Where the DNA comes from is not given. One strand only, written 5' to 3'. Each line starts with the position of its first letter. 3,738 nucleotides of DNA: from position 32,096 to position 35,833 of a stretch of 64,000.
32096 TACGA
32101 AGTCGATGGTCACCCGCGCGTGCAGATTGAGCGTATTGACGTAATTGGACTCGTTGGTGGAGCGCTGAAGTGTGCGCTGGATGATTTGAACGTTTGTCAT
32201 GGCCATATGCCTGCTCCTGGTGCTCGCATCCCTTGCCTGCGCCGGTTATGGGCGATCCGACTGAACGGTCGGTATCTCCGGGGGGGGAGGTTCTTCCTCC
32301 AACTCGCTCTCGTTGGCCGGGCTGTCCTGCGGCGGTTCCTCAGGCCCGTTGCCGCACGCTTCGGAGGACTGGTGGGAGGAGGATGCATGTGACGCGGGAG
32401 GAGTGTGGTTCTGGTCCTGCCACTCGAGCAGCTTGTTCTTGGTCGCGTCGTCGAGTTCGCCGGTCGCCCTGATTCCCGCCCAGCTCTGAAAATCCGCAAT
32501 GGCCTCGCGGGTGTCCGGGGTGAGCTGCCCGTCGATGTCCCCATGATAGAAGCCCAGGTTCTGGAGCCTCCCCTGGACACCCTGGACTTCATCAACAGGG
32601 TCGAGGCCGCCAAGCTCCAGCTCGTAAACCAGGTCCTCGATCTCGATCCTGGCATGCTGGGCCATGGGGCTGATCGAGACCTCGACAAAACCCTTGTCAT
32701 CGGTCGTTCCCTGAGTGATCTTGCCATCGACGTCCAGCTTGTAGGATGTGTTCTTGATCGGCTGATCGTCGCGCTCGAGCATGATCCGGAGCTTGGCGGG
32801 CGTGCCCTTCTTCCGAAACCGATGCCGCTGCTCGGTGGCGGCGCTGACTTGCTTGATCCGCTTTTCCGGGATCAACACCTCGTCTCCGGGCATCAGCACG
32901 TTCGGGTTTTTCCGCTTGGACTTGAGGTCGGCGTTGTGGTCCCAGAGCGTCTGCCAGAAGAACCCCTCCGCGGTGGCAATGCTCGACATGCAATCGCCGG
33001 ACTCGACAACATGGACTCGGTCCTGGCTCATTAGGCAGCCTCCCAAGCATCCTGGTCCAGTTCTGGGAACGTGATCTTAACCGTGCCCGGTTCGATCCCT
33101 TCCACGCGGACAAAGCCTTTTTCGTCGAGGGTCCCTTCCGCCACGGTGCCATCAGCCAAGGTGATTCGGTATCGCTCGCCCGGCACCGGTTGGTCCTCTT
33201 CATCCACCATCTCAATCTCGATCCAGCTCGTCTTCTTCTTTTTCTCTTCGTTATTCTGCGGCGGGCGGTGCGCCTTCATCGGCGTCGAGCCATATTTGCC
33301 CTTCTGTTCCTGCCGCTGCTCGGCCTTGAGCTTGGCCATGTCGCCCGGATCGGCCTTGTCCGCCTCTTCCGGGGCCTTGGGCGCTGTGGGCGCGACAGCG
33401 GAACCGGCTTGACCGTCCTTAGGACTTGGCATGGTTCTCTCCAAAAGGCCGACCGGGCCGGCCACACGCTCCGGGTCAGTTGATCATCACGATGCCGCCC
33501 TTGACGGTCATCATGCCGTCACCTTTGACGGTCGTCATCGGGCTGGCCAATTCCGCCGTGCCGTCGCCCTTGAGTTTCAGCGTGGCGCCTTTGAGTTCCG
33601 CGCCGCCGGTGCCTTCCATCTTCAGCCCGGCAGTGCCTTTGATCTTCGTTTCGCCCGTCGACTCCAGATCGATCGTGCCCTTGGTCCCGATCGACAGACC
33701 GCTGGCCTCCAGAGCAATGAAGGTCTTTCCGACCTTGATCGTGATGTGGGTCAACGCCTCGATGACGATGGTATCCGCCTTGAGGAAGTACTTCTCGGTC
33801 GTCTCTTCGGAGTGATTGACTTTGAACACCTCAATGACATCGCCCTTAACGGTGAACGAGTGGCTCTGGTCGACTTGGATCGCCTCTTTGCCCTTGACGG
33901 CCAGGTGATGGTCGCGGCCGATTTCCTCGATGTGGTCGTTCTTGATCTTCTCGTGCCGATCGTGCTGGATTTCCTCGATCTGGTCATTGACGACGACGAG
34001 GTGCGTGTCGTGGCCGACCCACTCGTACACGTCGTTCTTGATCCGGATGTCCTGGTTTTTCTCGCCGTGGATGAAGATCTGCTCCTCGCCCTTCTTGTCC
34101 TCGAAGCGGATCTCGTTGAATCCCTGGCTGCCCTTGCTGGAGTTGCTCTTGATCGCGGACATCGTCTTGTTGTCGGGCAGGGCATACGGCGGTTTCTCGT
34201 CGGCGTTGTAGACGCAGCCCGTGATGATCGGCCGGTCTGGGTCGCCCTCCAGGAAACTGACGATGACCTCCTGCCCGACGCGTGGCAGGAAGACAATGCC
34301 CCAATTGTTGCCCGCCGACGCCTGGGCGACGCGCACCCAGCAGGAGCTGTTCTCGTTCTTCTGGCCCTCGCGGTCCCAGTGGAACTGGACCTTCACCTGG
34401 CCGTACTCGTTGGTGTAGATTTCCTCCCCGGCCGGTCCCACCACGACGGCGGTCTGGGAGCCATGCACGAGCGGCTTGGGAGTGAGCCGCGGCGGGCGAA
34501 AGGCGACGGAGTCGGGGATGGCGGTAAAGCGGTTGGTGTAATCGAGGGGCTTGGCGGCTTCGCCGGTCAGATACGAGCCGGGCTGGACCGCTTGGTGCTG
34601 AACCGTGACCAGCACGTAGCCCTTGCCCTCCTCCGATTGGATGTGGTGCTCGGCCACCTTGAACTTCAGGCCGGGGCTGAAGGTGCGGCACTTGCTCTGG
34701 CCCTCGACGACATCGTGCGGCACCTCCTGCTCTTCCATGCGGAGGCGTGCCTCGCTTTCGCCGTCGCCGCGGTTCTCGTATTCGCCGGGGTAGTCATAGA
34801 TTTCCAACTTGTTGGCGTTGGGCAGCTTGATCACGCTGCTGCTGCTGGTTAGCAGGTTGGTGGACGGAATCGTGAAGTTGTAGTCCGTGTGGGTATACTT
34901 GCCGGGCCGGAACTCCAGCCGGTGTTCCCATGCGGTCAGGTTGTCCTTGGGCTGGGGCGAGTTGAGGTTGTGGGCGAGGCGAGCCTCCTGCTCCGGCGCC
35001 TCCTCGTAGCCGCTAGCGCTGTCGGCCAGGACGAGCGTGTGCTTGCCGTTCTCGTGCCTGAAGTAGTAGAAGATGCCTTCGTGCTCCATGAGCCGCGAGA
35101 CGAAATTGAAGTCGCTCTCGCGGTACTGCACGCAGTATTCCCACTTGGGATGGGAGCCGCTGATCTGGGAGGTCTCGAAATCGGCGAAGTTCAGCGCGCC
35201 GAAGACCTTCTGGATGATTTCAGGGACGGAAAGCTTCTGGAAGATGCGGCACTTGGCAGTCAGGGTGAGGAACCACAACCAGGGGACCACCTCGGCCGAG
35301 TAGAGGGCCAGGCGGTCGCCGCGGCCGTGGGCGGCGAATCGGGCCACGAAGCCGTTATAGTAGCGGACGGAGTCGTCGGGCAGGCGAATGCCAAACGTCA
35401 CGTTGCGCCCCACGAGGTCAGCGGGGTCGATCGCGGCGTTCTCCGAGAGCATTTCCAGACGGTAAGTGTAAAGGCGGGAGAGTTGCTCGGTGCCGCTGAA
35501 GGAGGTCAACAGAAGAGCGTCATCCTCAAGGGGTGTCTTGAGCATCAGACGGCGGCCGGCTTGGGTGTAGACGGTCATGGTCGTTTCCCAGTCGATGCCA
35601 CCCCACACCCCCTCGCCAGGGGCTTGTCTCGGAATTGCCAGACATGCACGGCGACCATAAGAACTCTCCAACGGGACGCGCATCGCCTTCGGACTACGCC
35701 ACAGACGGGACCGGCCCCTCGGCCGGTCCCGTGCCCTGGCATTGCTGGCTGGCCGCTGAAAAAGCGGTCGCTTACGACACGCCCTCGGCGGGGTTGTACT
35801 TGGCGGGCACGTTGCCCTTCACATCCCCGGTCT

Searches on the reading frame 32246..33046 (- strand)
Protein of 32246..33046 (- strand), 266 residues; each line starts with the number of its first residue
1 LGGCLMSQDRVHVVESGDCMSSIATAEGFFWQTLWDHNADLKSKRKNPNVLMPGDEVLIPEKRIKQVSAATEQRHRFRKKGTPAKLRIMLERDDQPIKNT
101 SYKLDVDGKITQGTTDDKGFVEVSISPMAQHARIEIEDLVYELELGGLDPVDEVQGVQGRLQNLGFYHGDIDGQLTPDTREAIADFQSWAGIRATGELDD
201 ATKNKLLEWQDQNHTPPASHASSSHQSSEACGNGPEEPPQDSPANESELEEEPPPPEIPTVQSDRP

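Call 7: search_protein_families(library=ncbifam, proteins=[window:32246-33046:-], max_evalue=0.01)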
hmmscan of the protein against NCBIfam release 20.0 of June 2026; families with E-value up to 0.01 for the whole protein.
window:32246-33046:- (266 aa): 7 families
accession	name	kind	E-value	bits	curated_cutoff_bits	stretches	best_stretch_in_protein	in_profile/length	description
TIGR02869.1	spore_SleB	equivalog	2.4e-10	40.6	236.5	1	152-221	14-83/201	spore cortex-lytic enzyme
TIGR03979.1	His_Ser_Rich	equivalog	8.3e-10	38.9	121.65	1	154-204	134-184/190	His-Xaa-Ser repeat protein HxsA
NF052377.1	lmo1851_S41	exception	1.5e-06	27.2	725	1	152-208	391-447/468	lmo1851 family serine protease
NF004786.0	PRK06132.1-3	equivalog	1.8e-05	23.8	329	1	152-197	221-266/418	hypothetical protein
NF052336.1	PdgHdaseHSB100310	equivalog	0.00017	21.1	500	1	149-206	256-313/316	peptidoglycan hydrolase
TIGR02899.1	spore_safA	subfamily_domain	0.00056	19.8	67.85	1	14-60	1-43/44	SafA/ExsA family spore coat assembly protein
NF052335.1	PdgHdaseHSB129560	equivalog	0.00082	18.8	500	1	138-202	260-324/330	peptidoglycan hydrolase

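Call 63: search_protein_families(library=pfam, proteins=[window:32246-33046:-], max_evalue=0.01)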
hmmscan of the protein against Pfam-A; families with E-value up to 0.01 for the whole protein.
window:32246-33046:- (266 aa): 2 families
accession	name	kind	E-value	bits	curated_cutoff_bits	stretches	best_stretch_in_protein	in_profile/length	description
PF01471.23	PG_binding_1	-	3.9e-15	56.2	23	1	152-206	3-57/57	Putative peptidoglycan binding domain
PF08823.16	PG_binding_2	-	9.8e-05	23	21.1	1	152-187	16-51/74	Putative peptidoglycan binding domain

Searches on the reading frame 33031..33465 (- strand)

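Call 98: search_protein_families(library=pfam, proteins=[window:33031-33465:-], max_evalue=0.1)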
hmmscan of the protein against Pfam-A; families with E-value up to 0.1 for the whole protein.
window:33031-33465:- (144 aa): 2 families
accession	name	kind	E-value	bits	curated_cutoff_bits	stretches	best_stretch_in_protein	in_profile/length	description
PF17802.7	SpaA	-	0.00095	19.7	23.1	1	82-131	3-56/91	Prealbumin-like fold domain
PF13620.12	CarboxypepD_reg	-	0.023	15.4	32.3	1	87-133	7-54/82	Carboxypeptidase regulatory-like domain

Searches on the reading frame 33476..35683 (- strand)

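Call 7: search_protein_families(library=ncbifam, proteins=[window:33476-35683:-], max_evalue=0.01)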
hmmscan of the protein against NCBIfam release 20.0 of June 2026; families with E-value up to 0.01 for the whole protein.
window:33476-35683:- (735 aa): 4 families
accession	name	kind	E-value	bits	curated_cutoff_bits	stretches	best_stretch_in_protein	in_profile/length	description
TIGR03361.1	VI_Rhs_Vgr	subfamily_domain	3.3e-197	656.1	186.35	1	47-560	2-512/513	type VI secretion system tip protein TssI/VgrG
TIGR01646.1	vgr_GE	subfamily_domain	1.7e-146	489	121.8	1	59-543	3-480/480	type VI secretion system tip protein VgrG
NF033848.1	VgrG_rel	hypoth_equivalog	2.1e-17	62.6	275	1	425-538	389-500/547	VgrG-related protein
NF041249.1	T6SS_TssI_Fran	equivalog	7.2e-05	22.8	100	1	640-729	77-157/163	type VI secretion system tip protein TssI/VgrG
